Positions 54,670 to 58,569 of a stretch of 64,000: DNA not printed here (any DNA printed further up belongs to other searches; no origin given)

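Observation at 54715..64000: A giant plus-strand gene is missing from the ORF track, and the listed minus-strand ORFs there are its antisense shadows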

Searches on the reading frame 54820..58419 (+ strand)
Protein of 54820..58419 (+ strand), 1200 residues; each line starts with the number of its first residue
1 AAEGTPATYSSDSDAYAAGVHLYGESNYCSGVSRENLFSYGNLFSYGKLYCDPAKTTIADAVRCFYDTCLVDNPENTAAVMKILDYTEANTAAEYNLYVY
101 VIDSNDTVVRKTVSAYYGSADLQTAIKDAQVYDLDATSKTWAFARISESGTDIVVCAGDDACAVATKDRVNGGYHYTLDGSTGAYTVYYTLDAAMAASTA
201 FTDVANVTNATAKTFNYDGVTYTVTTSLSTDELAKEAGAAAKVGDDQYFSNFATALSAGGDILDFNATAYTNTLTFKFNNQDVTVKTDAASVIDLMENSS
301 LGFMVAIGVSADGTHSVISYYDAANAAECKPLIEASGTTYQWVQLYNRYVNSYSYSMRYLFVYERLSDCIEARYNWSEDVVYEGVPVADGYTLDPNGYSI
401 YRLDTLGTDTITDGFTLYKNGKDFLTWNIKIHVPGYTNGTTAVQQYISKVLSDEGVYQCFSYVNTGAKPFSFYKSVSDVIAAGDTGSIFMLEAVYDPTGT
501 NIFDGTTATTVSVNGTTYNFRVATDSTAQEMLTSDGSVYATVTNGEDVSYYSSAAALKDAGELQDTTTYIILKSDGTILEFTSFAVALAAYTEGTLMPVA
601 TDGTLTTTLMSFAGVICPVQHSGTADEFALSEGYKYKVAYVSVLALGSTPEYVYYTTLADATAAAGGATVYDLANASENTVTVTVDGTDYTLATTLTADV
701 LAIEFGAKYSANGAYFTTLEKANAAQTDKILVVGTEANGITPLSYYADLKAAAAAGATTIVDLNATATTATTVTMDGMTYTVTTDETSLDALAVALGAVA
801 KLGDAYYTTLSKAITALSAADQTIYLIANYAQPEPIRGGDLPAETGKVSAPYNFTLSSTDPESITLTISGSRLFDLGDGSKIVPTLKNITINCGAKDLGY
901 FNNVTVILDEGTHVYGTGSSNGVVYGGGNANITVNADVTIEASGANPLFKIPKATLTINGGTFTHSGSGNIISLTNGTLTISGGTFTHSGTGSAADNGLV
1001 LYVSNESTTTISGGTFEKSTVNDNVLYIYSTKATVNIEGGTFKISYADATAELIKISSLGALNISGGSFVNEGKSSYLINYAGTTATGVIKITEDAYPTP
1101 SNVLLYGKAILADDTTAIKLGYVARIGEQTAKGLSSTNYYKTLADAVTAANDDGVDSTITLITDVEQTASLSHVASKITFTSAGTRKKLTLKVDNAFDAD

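Call 34: search_protein_representatives(protein=window:54820-58419:+)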
Query: 1200 residues. Proteins with E-value up to 0.001 (for the whole library): 28; up to 1e-10: 11; up to 1e-30: 7. The best 28 are listed.
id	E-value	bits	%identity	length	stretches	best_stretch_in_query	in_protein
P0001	1.4e-51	192.0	35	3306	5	772-995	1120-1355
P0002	5.6e-48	180.1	33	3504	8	697-1041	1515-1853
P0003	5.4e-44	166.9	33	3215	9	782-1075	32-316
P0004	1.0e-35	139.5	35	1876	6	771-1093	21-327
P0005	8.6e-33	129.8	33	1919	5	776-1045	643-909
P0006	2.3e-32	128.4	32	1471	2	777-1175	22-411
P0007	2.3e-32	128.4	38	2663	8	804-1047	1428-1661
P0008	5.4e-24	100.7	35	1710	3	770-1053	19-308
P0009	5.4e-21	90.7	35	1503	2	782-1024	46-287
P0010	1.0e-19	86.5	36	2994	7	971-1172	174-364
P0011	6.3e-15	70.7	35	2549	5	782-971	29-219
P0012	3.5e-09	51.6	34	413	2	899-1076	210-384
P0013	4.0e-09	51.5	36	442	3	940-1076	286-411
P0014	6.6e-08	47.4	31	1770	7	779-1071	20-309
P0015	3.7e-07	45.0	37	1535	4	929-1051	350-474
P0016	5.2e-07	44.4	41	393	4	932-1076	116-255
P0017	3.3e-06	41.8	35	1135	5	954-1021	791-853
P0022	1.2e-04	36.6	31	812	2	760-1079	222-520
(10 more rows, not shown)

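Call 36: search_protein_families(library=pfam, proteins=[P0001, P0004, P0011, P0009], max_evalue=0.01)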
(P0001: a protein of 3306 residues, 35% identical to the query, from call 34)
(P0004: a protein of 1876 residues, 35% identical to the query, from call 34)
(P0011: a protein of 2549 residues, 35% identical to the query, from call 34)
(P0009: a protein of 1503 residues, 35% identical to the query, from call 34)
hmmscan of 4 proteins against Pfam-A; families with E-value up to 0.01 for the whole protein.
P0001 (3306 aa): 0 families

P0004 (1876 aa): 2 families
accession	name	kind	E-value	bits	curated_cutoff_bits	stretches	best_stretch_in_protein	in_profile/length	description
PF00386.27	C1q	-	0.0004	21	23.7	0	1415-1446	36-67/127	C1q domain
PF07691.17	PA14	-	0.0013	19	24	0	1409-1499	45-128/147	PA14 domain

P0011 (2549 aa): 1 family
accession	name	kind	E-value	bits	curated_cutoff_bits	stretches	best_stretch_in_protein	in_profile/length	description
PF03629.24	SASA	-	2.7e-08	34.1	24.8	1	2005-2210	2-181/226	Carbohydrate esterase, sialic acid-specific acetylesterase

P0009 (1503 aa): 1 family
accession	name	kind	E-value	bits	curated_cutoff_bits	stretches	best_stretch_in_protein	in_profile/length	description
PF00386.27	C1q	-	3.4e-08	34.2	23.7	0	1244-1319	35-106/127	C1q domain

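Call 46: list_cluster_members(proteins=[P0001, P0002, P0003, P0004, P0005, P0006, P0007, P0008, P0009, P0010])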
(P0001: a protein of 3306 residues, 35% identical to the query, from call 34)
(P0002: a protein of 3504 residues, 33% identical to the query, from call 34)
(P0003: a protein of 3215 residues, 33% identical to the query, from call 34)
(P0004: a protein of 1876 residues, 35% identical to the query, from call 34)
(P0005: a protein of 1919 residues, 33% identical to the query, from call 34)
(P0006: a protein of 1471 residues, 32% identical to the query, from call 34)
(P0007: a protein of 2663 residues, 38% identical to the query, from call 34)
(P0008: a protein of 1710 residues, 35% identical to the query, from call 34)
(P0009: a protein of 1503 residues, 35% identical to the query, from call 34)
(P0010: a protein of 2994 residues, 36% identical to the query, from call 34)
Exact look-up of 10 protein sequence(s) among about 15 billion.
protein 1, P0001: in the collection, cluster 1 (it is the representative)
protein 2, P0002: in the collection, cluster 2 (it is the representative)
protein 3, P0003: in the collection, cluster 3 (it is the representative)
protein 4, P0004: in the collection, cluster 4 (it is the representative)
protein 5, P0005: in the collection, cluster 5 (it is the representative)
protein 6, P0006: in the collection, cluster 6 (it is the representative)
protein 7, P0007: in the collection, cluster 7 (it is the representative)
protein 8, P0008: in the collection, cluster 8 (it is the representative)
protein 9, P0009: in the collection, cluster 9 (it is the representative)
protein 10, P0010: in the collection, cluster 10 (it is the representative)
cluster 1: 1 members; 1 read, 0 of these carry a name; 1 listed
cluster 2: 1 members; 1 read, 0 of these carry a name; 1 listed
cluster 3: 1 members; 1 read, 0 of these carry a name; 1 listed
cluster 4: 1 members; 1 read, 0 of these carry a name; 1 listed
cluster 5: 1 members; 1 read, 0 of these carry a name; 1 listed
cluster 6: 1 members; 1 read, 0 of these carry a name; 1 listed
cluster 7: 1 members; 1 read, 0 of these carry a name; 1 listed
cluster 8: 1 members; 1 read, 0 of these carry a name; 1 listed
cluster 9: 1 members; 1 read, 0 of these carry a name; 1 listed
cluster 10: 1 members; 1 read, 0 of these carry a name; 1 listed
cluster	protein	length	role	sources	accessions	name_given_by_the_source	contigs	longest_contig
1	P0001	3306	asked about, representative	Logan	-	-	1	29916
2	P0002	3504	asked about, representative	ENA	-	-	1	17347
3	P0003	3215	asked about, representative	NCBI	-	-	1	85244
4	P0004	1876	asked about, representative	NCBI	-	-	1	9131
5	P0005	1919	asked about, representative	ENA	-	-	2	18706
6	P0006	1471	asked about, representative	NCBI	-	-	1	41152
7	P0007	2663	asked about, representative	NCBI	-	-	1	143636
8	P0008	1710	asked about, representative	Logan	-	-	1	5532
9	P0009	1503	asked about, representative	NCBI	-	-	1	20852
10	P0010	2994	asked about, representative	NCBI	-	-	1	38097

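Call 47: find_encoding_contigs(protein=P0003, flank=10000, max_places=3)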
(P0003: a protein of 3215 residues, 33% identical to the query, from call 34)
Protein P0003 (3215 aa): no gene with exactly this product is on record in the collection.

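Call 48: find_encoding_contigs(protein=P0007, flank=10000, max_places=3)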
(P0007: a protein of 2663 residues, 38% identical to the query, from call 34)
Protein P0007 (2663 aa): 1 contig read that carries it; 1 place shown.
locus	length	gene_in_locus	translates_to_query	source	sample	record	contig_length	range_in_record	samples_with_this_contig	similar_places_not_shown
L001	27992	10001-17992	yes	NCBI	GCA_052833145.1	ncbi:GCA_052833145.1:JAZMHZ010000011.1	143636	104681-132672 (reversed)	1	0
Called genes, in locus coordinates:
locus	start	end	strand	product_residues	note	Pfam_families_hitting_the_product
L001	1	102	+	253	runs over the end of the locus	PF13560:HTH_31 (weak)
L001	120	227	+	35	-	-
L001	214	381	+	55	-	-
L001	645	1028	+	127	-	-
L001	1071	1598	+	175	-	-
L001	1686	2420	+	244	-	-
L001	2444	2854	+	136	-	-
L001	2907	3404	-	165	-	-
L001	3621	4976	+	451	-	-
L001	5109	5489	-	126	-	-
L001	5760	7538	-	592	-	PF10592:AIPR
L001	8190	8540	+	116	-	PF05635:23S_rRNA_IVP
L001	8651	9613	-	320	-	-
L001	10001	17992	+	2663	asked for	-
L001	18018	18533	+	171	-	-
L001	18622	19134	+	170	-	-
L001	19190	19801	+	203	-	-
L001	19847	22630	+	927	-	-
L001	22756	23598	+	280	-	PF04055:Radical_SAM, PF13186:SPASM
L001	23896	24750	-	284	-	PF00892:EamA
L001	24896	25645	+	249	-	PF00165:HTH_AraC, PF12833:HTH_18, PF00165:HTH_AraC (weak)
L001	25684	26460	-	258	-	PF26351:DUF8091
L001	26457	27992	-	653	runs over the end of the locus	PF00664:ABC_membrane, PF00005:ABC_tran, PF13304:AAA_21 (faint)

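Call 49: find_encoding_contigs(protein=P0001, flank=10000, max_places=3)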
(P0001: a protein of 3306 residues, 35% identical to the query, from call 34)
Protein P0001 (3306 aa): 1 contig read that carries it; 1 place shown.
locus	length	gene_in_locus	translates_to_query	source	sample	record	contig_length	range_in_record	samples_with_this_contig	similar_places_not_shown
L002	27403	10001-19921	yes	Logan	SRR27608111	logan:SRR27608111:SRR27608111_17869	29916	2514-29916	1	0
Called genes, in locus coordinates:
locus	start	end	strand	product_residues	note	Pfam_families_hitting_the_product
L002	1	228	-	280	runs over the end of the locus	-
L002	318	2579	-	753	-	PF03772:Competence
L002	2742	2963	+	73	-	PF00550:PP-binding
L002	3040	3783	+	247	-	PF01520:Amidase_3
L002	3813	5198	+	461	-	PF18073:Zn_ribbon_LapB, PF13481:AAA_25, PF03796:DnaB_C (weak), PF06745:ATPase, PF23442:DUF7125, PF00004:AAA, PF05362:Lon_C, PF13541:ChlI, +1 more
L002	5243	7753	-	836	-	PF02739:5_3_exonuc_N, PF01367:5_3_exonuc, PF22619:DNA_polI_exo1 (weak), PF00476:DNA_pol_A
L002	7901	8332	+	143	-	-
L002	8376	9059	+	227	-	PF00657:Lipase_GDSL (weak), PF13472:Lipase_GDSL_2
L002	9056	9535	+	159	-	-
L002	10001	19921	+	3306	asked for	-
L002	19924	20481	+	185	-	-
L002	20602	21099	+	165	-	-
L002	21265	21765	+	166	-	-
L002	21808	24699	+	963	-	-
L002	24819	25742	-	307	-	PF06325:PrmA, PF01135:PCMT, PF05175:MTS, PF13489:Methyltransf_23 (weak), PF08241:Methyltransf_11 (weak), PF08242:Methyltransf_12 (weak), PF13649:Methyltransf_25, PF13847:Methyltransf_31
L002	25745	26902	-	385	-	PF00226:DnaJ, PF01556:DnaJ_C, PF00684:DnaJ_CXXCXGXG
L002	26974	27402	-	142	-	?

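Call 54: search_protein_families(library=pfam, proteins=[L001:18018-18533:+, L001:18622-19134:+, L001:19190-19801:+, L001:19844-22630:+, L002:19924-20481:+, L002:20602-21099:+, L002:21265-21765:+, L002:21790-24699:+], max_evalue=0.1)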
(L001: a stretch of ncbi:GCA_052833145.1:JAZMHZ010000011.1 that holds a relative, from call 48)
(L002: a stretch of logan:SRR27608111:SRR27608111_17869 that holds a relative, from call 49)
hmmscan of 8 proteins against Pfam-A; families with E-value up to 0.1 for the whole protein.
L001:18018-18533:+ (171 aa): 0 families

L001:18622-19134:+ (170 aa): 1 family
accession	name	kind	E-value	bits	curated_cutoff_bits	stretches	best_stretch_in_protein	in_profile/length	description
PF21827.1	New_glue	-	0.047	13.9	31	1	1-43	1-43/94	New glue protein family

L001:19190-19801:+ (203 aa): 2 families
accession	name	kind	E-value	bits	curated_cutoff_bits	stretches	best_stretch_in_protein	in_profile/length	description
PF11161.13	DUF2944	-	0.059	13.7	32.2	0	88-111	8-31/185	Protein of unknown function (DUF2946)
PF18705.7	DUF5643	-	0.077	13.4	34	0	131-192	39-102/115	Family of unknown function (DUF5643)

L001:19844-22630:+ (928 aa): 1 family
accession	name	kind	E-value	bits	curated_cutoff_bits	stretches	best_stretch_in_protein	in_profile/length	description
PF00753.33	Lactamase_B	-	0.0047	17.3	22.7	1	574-651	6-73/196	Metallo-beta-lactamase superfamily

L002:19924-20481:+ (185 aa): 1 family
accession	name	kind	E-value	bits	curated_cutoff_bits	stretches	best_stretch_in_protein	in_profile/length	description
PF13858.11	DUF4199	-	0.029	15.2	32.3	1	23-121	69-148/165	Protein of unknown function (DUF4199)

L002:20602-21099:+ (165 aa): 0 families

L002:21265-21765:+ (166 aa): 0 families

L002:21790-24699:+ (969 aa): 0 families

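Call 57: search_protein_families(library=ncbifam, proteins=[L001:18018-18533:+, L001:18622-19134:+, L001:19190-19801:+, L001:19844-22630:+, L002:19924-20481:+, L002:20602-21099:+, L002:21265-21765:+], max_evalue=0.1)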
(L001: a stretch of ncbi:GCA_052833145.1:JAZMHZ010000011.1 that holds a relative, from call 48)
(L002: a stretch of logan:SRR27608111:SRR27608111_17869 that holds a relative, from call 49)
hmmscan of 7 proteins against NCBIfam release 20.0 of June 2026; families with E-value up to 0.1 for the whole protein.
L001:18018-18533:+ (171 aa): 1 family
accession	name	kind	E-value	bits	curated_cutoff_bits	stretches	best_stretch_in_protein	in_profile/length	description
NF002355.0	PRK01318.2-2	equivalog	0.044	12.3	891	1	1-57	1-52/602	membrane protein insertase YidC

L001:18622-19134:+ (170 aa): 2 families
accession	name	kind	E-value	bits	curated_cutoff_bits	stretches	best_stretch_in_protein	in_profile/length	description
NF040942.2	hypo_ExtJ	equivalog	0.0061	16.9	52.5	1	1-31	1-34/77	selenite/tellurite reduction operon protein ExtJ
NF053514.2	JUQZ_fam_ocin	equivalog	0.035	14.4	40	1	1-43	1-44/107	BLB8/JUQZ-1 family protein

L001:19190-19801:+ (203 aa): 0 families

L001:19844-22630:+ (928 aa): 0 families

L002:19924-20481:+ (185 aa): 2 families
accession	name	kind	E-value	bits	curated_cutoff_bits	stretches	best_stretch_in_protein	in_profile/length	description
NF028537.1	P_eth_NH2_trans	domain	0.012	14.1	500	1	15-148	146-261/527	phosphoethanolamine--lipid A transferase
NF004285.1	PRK05696.1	equivalog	0.023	14.5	179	1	1-48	1-48/171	flagellar basal body-associated protein FliL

L002:20602-21099:+ (165 aa): 2 families
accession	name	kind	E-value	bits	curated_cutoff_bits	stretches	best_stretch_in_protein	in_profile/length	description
NF040942.2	hypo_ExtJ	equivalog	0.0017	18.7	52.5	1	1-49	1-44/77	selenite/tellurite reduction operon protein ExtJ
TIGR04429.1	Phr_nterm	subfamily_domain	0.043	14.3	25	0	1-22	1-22/28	Phr family secreted Rap phosphatase inhibitor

L002:21265-21765:+ (166 aa): 0 families

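Call 59: find_encoding_contigs(protein=P0010, flank=10000, max_places=2)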
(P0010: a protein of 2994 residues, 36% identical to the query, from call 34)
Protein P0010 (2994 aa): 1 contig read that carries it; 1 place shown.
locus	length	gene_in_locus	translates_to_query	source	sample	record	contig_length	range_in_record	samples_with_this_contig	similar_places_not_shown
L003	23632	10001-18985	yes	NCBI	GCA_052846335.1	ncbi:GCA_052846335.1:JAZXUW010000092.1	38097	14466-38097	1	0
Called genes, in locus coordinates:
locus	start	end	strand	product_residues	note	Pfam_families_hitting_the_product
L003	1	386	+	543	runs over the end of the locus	PF13320:GH123_cat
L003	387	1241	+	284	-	PF00892:EamA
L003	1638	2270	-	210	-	PF13483:Lactamase_B_3 (weak)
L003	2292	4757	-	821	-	PF00676:E1_dh, PF02779:Transket_pyr, PF02780:Transketolase_C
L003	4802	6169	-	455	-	PF00890:FAD_binding_2 (faint), PF01134:GIDA (faint), PF01266:DAO (faint), PF03486:HI0933_like (faint), PF07992:Pyr_redox_2, PF13738:Pyr_redox_3, PF00070:Pyr_redox, PF02852:Pyr_redox_dim, +1 more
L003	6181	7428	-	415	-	PF00364:Biotin_lipoyl, PF02817:E3_binding, PF00198:2-oxoacid_dh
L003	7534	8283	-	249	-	PF08220:HTH_DeoR, PF00455:DeoRC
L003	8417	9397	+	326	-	PF21948:LplA-B_cat, PF10437:Lip_prot_lig_C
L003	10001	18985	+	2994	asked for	-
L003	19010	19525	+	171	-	-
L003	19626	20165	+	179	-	-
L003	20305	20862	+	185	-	-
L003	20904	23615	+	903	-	-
